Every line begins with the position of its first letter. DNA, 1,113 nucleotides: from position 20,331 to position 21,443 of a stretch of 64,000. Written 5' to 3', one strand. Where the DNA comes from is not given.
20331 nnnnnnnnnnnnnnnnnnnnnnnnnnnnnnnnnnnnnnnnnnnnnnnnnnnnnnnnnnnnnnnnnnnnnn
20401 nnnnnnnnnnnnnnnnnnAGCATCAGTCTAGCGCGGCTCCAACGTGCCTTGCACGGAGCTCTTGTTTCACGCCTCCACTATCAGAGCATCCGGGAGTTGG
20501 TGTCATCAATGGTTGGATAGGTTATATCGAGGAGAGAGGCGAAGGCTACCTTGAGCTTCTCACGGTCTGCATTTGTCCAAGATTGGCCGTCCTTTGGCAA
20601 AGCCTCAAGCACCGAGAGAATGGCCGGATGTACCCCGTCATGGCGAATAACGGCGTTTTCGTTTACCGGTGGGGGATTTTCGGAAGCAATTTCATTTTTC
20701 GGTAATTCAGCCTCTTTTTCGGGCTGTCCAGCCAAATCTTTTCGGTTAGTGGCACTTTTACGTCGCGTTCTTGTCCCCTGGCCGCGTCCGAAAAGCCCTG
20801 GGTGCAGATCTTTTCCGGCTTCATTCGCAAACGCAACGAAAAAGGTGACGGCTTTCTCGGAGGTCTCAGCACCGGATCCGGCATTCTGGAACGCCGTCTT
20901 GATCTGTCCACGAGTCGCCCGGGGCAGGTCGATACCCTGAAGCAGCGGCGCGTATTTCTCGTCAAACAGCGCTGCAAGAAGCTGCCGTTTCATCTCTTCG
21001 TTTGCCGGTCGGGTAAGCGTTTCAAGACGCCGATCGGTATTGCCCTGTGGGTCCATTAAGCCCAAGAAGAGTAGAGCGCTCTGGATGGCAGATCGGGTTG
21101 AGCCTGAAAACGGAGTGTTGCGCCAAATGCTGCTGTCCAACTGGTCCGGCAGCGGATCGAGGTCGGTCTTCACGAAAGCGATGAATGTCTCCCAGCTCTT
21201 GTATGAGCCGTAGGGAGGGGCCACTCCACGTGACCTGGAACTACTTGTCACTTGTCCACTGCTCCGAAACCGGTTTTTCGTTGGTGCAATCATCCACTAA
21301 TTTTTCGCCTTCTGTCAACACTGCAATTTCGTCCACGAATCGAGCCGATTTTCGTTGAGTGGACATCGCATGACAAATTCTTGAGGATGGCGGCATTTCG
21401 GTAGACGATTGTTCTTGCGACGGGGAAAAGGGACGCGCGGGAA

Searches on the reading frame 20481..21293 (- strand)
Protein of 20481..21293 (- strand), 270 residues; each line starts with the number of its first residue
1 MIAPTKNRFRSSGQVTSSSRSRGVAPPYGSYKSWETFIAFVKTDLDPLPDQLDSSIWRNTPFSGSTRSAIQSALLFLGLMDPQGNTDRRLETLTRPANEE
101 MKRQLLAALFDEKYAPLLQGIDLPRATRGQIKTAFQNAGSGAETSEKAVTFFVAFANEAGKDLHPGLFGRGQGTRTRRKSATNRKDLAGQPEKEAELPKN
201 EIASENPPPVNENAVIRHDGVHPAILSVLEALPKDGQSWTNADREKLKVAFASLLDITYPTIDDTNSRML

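Call 4: search_protein_families(library=pfam, proteins=[window:20481-21293:-], max_evalue=10)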
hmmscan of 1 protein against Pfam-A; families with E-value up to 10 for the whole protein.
window:20481-21293:- (270 aa): 1 family
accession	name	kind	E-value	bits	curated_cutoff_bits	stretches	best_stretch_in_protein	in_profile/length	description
PF17278.7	DUF5343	-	0.014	16.1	27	1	47-156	20-130/140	Family of unknown function (DUF5343)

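Call 6: search_protein_families(library=ncbifam, proteins=[window:20481-21293:-], max_evalue=0.1)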
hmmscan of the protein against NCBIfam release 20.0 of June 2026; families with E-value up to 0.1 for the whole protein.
window:20481-21293:- (270 aa): 0 families

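Call 7: search_protein_families(library=phrogs, proteins=[window:20481-21293:-], max_evalue=1)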
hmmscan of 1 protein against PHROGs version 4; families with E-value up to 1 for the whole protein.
window:20481-21293:- (270 aa): 0 families

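Call 8: find_homologous_proteins(query=window:20481-21293:-, max_evalue=0.01)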
Query window:20481-21293:- (270 aa): 24 proteins with E <= 0.01 among 893 candidates.
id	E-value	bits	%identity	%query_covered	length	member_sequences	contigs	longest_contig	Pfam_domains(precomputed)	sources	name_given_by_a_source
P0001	3.2e-150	517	90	95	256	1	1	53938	-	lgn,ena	-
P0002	3.5e-150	517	89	95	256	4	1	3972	-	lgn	-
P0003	1.2e-149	515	89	95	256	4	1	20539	-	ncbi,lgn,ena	-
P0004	5.7e-149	513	91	95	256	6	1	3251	-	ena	-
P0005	1.7e-134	465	81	95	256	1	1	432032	-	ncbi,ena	-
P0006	9.8e-134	463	80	95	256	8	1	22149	-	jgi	-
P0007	7.8e-133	460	80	95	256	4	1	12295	-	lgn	-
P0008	7.5e-131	453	75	100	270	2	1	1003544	-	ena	-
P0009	1.6e-127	442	77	95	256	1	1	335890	-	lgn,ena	-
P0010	3.8e-121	422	73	95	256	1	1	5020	-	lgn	-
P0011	5.5e-119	414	72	95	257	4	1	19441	-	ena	-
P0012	1.3e-117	410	71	95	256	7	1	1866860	-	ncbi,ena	-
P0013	4.6e-116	405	79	86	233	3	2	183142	-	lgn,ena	-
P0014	3.3e-105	369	66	95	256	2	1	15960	-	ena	-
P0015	1.2e-103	364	64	95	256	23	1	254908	-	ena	-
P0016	1.5e-83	298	55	95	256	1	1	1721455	-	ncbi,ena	-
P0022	9.1e-66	240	46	94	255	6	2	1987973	-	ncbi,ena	-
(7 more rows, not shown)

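Call 9: find_encoding_contigs(protein=P0022, flank=6000, max_places=2)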
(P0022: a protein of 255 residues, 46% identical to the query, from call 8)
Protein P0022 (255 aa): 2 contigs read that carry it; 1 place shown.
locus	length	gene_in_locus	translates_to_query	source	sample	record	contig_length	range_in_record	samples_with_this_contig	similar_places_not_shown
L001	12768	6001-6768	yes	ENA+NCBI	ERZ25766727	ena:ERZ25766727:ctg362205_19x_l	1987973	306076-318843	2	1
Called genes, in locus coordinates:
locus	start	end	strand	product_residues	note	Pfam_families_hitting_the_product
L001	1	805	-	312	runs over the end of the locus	PF09754:PAC2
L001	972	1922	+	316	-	PF02401:LYTB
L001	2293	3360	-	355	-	PF00091:Tubulin, PF12327:FtsZ_C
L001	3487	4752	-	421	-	PF14450:FtsA (faint), PF02491:SHS2_FTSA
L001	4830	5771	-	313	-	PF01795:Methyltransf_5, PF08241:Methyltransf_11 (faint), PF13649:Methyltransf_25 (weak), PF08242:Methyltransf_12 (faint)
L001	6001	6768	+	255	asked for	-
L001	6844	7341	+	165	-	PF00994:MoCF_biosynth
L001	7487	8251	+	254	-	PF01746:tRNA_m1G_MT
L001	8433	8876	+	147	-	PF01245:Ribosomal_L19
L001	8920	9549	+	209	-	PF00565:SNase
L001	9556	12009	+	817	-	PF17764:PriA_3primeBD, PF00270:DEAD, PF04851:ResIII, PF00271:Helicase_C (faint), PF18074:PriA_C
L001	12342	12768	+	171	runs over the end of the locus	-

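Call 10: find_encoding_contigs(protein=P0016, flank=6000, max_places=2)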
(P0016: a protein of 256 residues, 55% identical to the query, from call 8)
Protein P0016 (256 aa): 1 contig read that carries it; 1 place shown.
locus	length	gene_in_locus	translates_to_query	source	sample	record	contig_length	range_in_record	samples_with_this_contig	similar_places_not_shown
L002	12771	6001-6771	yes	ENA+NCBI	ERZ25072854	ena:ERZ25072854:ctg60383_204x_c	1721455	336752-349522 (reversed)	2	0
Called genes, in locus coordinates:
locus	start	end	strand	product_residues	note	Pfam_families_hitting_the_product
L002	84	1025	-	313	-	PF09754:PAC2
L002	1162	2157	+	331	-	PF02401:LYTB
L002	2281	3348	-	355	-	PF00091:Tubulin, PF12327:FtsZ_C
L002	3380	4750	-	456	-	PF02491:SHS2_FTSA (weak)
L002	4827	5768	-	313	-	PF01795:Methyltransf_5, PF13649:Methyltransf_25 (faint)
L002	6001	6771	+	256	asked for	-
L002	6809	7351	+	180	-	PF00994:MoCF_biosynth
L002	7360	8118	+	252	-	PF01746:tRNA_m1G_MT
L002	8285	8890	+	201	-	PF01245:Ribosomal_L19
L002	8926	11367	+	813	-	PF17764:PriA_3primeBD, PF00270:DEAD, PF04851:ResIII, PF00271:Helicase_C (weak), PF18074:PriA_C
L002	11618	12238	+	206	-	PF01327:Pep_deformylase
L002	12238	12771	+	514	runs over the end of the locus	PF01743:PolyA_pol, PF12627:PolyA_pol_RNAbd, PF01966:HD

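Call 11: find_encoding_contigs(protein=P0012, flank=6000, max_places=2)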
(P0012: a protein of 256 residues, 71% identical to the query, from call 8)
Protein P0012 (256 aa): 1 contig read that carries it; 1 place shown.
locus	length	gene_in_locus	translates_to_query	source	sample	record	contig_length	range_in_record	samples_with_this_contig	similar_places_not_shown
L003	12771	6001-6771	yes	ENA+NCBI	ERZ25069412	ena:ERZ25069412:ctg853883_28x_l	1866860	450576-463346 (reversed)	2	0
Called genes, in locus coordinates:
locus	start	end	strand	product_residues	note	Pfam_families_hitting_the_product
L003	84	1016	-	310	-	PF09754:PAC2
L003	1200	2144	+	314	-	PF02401:LYTB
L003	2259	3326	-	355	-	PF00091:Tubulin, PF12327:FtsZ_C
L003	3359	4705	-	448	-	PF14450:FtsA (faint), PF02491:SHS2_FTSA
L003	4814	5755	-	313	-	PF01795:Methyltransf_5, PF08241:Methyltransf_11 (faint), PF13649:Methyltransf_25 (faint)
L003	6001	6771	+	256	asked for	-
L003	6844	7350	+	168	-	PF00994:MoCF_biosynth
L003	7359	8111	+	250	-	PF01746:tRNA_m1G_MT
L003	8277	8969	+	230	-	PF01245:Ribosomal_L19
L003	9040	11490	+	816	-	PF17764:PriA_3primeBD, PF00270:DEAD, PF04851:ResIII, PF00271:Helicase_C (weak), PF18074:PriA_C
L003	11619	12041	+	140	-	PF00903:Glyoxalase, PF12681:Glyoxalase_2 (weak), PF18029:Glyoxalase_6 (weak)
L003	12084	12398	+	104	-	PF07978:NIPSNAP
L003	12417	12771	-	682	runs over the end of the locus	PF27532:Mb0984_helical, PF27098:Rv0959_3rd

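Call 19: find_related_loci(query=A1, collection=genome_contigs, flank=6000)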
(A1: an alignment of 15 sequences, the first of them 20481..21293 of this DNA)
Query A1 (270 aa) in genome_contigs; peptide patterns used: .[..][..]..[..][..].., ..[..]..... (x = any residue, [..] = any of these).
133 stretches matched a pattern; 29 encode a relative of the query (tblastn E <= 1e-3); 26 distinct loci.
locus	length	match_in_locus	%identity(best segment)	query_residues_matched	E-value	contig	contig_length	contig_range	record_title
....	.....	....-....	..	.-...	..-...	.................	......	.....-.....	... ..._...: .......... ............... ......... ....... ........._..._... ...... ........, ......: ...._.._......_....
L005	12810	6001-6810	88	1-270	3e-160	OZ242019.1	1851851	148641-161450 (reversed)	MAG: Dehalococcoidia bacterium isolate 6a8eb34f-a5cb-4fb7-8aaa-94d649b5f1d6 genome assembly, chromosome: 1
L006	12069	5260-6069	90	1-270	2e-158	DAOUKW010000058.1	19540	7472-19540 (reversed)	MAG TPA_asm: Dehalococcoidia bacterium isolate S8_363 186976, whole genome shotgun sequence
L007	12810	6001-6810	79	1-270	7e-147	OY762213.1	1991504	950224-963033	MAG: Dehalococcoidia bacterium isolate 03469a5e-dcd7-4577-8116-c1a2ee551a24 genome assembly, chromosome: 1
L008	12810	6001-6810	80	1-270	5e-147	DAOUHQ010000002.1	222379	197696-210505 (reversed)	MAG TPA_asm: Dehalococcoidia bacterium isolate S16_98 k189_4084, whole genome shotgun sequence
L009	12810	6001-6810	80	1-270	5e-147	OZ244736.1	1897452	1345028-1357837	MAG: Dehalococcoidia bacterium isolate 0c2fdd25-49b8-4d48-8c84-d33287bfe51c genome assembly, chromosome: 1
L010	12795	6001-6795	79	6-270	5e-144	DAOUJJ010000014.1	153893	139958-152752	MAG TPA_asm: Dehalococcoidia bacterium isolate S32_260 k113_2128429, whole genome shotgun sequence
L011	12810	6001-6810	73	1-270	4e-134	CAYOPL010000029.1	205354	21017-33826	MAG TPA_asm: uncultured Dehalococcoidia bacterium isolate SRP338948_co1_117 genome assembly, contig: k141_413401, whole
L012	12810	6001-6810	70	1-270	1e-130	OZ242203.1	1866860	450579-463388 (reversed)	MAG: Dehalococcoidia bacterium isolate 46b4cb23-0772-48d0-a046-138772aa9ab4 genome assembly, chromosome: 1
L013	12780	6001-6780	72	12-270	7e-128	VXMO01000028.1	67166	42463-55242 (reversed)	MAG: Dehalococcoidia bacterium isolate SB0661_bin_39 NODE_513_length_67166_cov_22.011176, whole genome shotgun sequence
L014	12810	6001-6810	81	1-270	9e-150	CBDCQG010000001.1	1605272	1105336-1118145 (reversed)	MAG: Dehalococcoidia bacterium isolate 3fbff2ca-e395-4b82-b99e-5caa4fe2b8c1 genome assembly, contig: contig_1, whole gen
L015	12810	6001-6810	80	1-270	6e-139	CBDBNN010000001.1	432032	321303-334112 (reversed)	MAG: Dehalococcoidia bacterium isolate 887b4896-a18b-4208-aa50-a2b6d5732f93 genome assembly, contig: contig_1, whole gen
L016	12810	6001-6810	79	1-270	1e-145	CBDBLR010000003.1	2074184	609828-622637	MAG: Dehalococcoidia bacterium isolate b0ff33b4-6d30-44c2-b05f-a31f5125ac2a genome assembly, contig: contig_3, whole gen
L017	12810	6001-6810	79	1-270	2e-144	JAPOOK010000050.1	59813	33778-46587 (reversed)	MAG: Chloroflexota bacterium isolate APA_bin_32 c_000000401625, whole genome shotgun sequence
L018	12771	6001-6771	55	14-270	2e-89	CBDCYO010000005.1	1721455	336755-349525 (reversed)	MAG: Dehalococcoidia bacterium isolate 63611516-fa43-4063-b574-94f25a32ee57 genome assembly, contig: chromosome_2, whole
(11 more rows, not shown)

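Call 21: predict_structure(alignment_id=A1)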
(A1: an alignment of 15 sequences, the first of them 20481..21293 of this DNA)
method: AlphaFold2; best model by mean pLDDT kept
length: 270 residues; sequences in the alignment: 15
mean_pLDDT: 71.3   pTM: 0.54
mean pLDDT of the five models: 71.3, 69.1, 67.7, 64.1, 55.6
residues with pLDDT >= 90: 91; 70-90: 76; 50-70: 27; < 50: 76
segments of 3 or more residues with pLDDT < 50: 1-22, 172-217, 263-270
pLDDT, mean of each block of 10 residues (from residue 1): 41 37 72 92 89 81 86 93 92 90 95 93 93 91 89 94 86 39 31 32 34 48 70 67 76 68 45
secondary structure, 60 per line:
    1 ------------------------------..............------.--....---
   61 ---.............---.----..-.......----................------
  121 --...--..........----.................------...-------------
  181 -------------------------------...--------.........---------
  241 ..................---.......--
elements in order: H31-44 H54-57 H64-76 H88-94 H99-114 H128-137 H142-158 H223-231 H241-258 H262-268

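Call 23: search_protein_representatives(alignment_id=A1)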
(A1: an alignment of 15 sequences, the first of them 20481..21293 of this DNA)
Query: 15 sequences, 256 profile positions. Proteins with E-value up to 0.001 (for the whole library): 2642; up to 1e-10: 1386; up to 1e-30: 27. The best 150 are listed.
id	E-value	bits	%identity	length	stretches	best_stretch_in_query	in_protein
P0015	7.4e-129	444.9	-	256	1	1-256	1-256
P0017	6.3e-115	399.3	-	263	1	1-255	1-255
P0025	7.0e-76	271.3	-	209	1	1-200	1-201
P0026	2.3e-71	256.5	-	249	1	3-249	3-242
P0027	1.0e-65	238.1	-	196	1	6-188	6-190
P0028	5.3e-63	229.1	-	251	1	10-247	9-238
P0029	1.9e-53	197.8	-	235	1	1-132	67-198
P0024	2.1e-52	194.4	-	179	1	46-181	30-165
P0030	4.1e-52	193.5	-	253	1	9-245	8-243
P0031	3.3e-51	190.5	-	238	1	8-249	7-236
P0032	5.1e-48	180.0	-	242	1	6-248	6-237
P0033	8.7e-41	156.3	-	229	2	10-166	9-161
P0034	1.1e-40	155.9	-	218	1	32-246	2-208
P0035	1.3e-39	152.5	-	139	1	1-102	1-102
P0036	1.7e-39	152.1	-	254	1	1-253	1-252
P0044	7.7e-35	136.9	-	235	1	7-250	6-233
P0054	1.1e-28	116.7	-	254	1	1-247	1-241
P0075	1.2e-25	106.7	-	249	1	11-252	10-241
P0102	2.2e-24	102.6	-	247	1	4-248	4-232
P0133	5.3e-23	98.1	-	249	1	4-250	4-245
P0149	1.6e-22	96.5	-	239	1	1-251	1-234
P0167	3.7e-22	95.3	-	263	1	1-253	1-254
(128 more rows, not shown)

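Call 24: search_protein_families(library=pfam, proteins=[P0026, P0030, P0036, P0044, P0054, P0075, P0102, P0133, P0149, P0167], max_evalue=0.1)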
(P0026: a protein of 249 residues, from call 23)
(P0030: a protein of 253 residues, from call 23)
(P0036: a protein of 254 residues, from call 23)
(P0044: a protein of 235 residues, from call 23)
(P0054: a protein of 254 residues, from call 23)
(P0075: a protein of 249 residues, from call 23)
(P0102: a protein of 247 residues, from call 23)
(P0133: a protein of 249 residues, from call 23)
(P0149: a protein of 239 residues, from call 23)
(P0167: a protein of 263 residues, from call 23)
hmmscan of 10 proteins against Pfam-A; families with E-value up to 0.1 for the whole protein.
P0026 (249 aa): 1 family
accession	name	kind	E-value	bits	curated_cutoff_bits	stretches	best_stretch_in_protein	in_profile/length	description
PF17278.7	DUF5343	-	0.018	15.7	27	1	12-142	1-132/140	Family of unknown function (DUF5343)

P0030 (253 aa): 1 family
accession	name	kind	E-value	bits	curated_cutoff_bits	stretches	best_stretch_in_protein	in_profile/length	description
PF17278.7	DUF5343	-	0.00028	21.6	27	1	12-142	1-129/140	Family of unknown function (DUF5343)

P0036 (254 aa): 1 family
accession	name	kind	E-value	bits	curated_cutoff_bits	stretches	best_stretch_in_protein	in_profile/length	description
PF17278.7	DUF5343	-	0.018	15.8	27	1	14-81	2-66/140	Family of unknown function (DUF5343)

P0044 (235 aa): 1 family
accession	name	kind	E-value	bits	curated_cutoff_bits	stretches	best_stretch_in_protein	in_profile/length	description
PF17278.7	DUF5343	-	2.3e-07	31.6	27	1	12-141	1-134/140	Family of unknown function (DUF5343)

P0054 (254 aa): 1 family
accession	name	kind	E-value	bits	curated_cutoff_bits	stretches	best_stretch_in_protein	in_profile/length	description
PF17278.7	DUF5343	-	5.3e-05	24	27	1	45-144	34-135/140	Family of unknown function (DUF5343)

P0075 (249 aa): 1 family
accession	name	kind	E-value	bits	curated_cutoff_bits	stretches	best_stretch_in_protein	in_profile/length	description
PF17278.7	DUF5343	-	0.0056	17.4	27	1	38-126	28-117/140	Family of unknown function (DUF5343)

P0102 (247 aa): 0 families

P0133 (249 aa): 1 family
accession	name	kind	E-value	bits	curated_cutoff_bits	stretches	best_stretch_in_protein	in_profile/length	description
PF17278.7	DUF5343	-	0.0015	19.3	27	1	43-104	35-89/140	Family of unknown function (DUF5343)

P0149 (239 aa): 1 family
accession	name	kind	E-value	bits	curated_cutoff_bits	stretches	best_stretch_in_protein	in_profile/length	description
PF17278.7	DUF5343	-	1e-08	36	27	1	13-116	1-107/140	Family of unknown function (DUF5343)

P0167 (263 aa): 2 families
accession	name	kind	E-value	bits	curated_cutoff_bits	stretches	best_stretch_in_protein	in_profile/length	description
PF17278.7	DUF5343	-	0.00076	20.2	27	1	13-137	1-129/140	Family of unknown function (DUF5343)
PF04935.17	SURF6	-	0.026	14.8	23.1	1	152-239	35-129/196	Surfeit locus protein 6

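Call 25: fold_search(model_id=the predicted structure, library=pdb)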
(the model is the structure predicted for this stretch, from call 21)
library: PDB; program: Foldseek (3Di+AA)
matches with E <= 10: 120; with E <= 0.001: 0
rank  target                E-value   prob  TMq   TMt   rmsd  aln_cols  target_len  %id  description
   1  3l19_A                1.6e+00  0.10  0.18  0.23  12.8       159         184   14  Crystal structure of calcium binding domain of CpCDPK3, cgd5_820 (released 2009-12-22)
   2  7b9v_Q                1.7e+00  0.20  0.21  0.10  11.7       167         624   13  Yeast C complex spliceosome at 2.8 Angstrom resolution with Prp18/Slu7 bound (released 2021-03-10)
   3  5gm6_Y                1.7e+00  0.14  0.14  0.07  11.8       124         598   14  Cryo-EM structure of the activated spliceosome (Bact complex) at 3.5 angstrom resolution (released 2016-09-21)
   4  7pjd_B                1.7e+00  0.13  0.21  0.27  13.1       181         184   12  The X-ray structure of juvenile hormone diol kinase from the silk worm Bombyx mori. (released 2021-12-22)
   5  7pjd_E                2.1e+00  0.11  0.20  0.26  13.3       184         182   14  The X-ray structure of juvenile hormone diol kinase from the silk worm Bombyx mori. (released 2021-12-22)
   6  4inw                  2.4e+00  0.06  0.13  0.22  16.5       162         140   15  Structure of Pheromone-binding protein 1 in complex with (11Z,13Z)-hexadecadienal (released 2013-03-06)
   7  1n3b_B                2.6e+00  0.04  0.12  0.15  18.1       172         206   14  Crystal Structure of Dephosphocoenzyme A kinase from Escherichia coli (released 2003-01-28)
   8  1s56_B                2.7e+00  0.08  0.14  0.24  14.0       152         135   13  Crystal Structure of "Truncated" Hemoglobin N (HbN) from Mycobacterium tuberculosis, Soaked with Xe Atoms (released 2004-06-29)
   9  9g6k_L4               2.7e+00  0.05  0.14  0.10  20.4       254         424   17  LSU structure derived from the LSU sample of the mitoribosome from T. gondii. (released 2024-12-11)
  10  6hr1_A                2.8e+00  0.07  0.16  0.12  12.4       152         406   12  Crystal structure of the YFPnano fusion protein (released 2020-04-08)
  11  7pjd_A                3.1e+00  0.08  0.19  0.24  13.1       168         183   15  The X-ray structure of juvenile hormone diol kinase from the silk worm Bombyx mori. (released 2021-12-22)
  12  5yzg_Z                3.3e+00  0.10  0.17  0.08  13.4       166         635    9  The Cryo-EM Structure of Human Catalytic Step I Spliceosome (C complex) at 4.1 angstrom resolution (released 2018-08-08)
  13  8p0w_J                3.3e+00  0.08  0.16  0.19  10.0       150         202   11  Structure of the human Commander complex COMMD ring (released 2024-03-20)
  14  7vwa                  3.3e+00  0.06  0.12  0.21  12.7       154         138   11  Helicoverpa armigera pheromone-binding protein PBP1 with Z-9-hexadecenal (released 2022-02-02)
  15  1xfr_MODEL_1_A        3.4e+00  0.06  0.13  0.24  14.2       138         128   14  Solution structure of the Bombyx mori pheromone-binding protein fragment BmPBP(1-128) at pH 6.5 (released 2005-09-27)
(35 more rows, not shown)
